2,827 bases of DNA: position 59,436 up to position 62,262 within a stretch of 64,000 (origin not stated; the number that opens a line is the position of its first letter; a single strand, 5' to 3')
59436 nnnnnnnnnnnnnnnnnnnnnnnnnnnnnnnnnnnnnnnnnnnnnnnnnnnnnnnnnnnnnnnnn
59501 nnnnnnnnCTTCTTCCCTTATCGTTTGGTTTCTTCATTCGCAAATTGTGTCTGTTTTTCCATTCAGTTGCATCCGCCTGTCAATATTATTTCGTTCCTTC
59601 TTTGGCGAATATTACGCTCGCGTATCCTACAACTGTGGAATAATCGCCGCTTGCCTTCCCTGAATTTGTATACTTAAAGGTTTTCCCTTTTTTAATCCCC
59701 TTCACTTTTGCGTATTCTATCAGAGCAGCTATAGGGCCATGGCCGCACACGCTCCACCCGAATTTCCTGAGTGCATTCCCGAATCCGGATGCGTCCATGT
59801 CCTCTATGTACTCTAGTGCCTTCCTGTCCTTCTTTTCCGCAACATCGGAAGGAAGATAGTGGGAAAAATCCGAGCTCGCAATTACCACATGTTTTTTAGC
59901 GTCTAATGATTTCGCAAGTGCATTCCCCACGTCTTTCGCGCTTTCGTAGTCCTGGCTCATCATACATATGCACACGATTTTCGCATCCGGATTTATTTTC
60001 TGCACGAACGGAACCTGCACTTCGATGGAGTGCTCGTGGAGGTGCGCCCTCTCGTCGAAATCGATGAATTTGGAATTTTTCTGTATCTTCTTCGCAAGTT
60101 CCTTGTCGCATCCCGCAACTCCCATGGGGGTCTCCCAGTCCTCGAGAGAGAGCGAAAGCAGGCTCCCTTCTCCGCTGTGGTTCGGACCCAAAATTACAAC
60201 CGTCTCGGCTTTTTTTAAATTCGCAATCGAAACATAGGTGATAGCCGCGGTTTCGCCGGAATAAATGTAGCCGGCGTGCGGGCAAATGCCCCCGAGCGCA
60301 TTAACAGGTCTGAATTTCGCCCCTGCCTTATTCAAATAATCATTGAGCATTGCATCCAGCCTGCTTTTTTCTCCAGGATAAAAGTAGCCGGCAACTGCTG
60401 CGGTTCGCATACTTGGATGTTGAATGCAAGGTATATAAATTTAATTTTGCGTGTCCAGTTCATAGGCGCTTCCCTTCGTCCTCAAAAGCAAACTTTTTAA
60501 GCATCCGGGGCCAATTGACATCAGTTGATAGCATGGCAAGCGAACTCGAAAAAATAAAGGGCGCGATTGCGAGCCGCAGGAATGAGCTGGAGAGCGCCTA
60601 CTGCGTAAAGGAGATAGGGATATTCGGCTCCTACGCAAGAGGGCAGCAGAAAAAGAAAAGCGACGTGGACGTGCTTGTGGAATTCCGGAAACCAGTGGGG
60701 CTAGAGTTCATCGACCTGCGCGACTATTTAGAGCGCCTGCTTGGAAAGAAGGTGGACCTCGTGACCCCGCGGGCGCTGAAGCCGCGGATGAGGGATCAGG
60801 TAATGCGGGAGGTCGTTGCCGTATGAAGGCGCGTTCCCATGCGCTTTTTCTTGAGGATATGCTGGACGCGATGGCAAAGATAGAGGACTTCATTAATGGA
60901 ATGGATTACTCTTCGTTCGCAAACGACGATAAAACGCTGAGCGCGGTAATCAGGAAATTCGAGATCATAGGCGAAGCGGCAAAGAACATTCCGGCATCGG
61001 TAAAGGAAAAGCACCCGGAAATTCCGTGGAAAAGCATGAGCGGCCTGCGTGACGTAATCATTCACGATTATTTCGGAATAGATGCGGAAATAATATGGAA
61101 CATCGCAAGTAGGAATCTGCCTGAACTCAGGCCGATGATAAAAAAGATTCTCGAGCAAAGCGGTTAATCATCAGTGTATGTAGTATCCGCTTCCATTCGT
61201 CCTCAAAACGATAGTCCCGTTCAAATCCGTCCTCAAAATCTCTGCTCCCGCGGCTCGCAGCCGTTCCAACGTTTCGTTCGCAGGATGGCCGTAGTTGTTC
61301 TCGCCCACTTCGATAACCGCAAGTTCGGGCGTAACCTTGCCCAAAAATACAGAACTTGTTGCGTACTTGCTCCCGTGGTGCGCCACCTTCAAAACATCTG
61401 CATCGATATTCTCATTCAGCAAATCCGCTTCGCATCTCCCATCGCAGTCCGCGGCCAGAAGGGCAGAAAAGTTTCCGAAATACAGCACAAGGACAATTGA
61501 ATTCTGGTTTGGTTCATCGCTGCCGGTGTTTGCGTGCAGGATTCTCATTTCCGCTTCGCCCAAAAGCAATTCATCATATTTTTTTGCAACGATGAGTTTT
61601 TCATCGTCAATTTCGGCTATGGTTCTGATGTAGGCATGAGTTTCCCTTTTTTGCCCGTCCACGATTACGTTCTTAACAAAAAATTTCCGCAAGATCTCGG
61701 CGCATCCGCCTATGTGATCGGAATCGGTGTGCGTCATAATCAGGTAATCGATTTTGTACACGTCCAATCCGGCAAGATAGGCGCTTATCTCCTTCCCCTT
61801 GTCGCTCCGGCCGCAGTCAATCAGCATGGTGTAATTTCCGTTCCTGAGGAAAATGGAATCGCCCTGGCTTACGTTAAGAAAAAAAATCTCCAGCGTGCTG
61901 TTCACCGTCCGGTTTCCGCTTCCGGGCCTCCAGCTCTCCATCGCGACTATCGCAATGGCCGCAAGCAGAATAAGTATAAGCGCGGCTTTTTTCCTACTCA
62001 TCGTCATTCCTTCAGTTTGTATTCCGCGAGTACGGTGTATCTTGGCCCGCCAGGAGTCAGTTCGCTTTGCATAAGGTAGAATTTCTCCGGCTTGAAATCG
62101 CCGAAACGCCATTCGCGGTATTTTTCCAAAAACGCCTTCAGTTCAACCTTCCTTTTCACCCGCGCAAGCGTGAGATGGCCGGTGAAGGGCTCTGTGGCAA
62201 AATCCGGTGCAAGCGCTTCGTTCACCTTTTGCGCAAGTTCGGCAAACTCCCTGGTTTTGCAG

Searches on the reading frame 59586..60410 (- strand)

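Call 31: search_protein_families(library=pfam, proteins=[window:59586-60410:-], max_evalue=0.001)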
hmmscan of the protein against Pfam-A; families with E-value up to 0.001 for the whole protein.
window:59586-60410:- (274 aa): 2 families
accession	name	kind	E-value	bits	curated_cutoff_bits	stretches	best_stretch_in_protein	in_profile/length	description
PF01875.22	Memo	-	7.3e-78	261.9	27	1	4-266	2-268/269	Memo-like protein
PF02900.23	LigB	-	0.00066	19.3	26.3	0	102-196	89-193/269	Catalytic LigB subunit of aromatic ring-opening dioxygenase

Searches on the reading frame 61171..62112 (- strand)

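Call 31: search_protein_families(library=pfam, proteins=[window:61171-62112:-], max_evalue=0.001)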
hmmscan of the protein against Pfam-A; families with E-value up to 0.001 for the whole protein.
window:61171-62112:- (313 aa): 1 family
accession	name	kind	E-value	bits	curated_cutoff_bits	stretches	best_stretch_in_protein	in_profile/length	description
PF00753.33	Lactamase_B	-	4.7e-15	56.5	22.7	1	81-263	3-188/196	Metallo-beta-lactamase superfamily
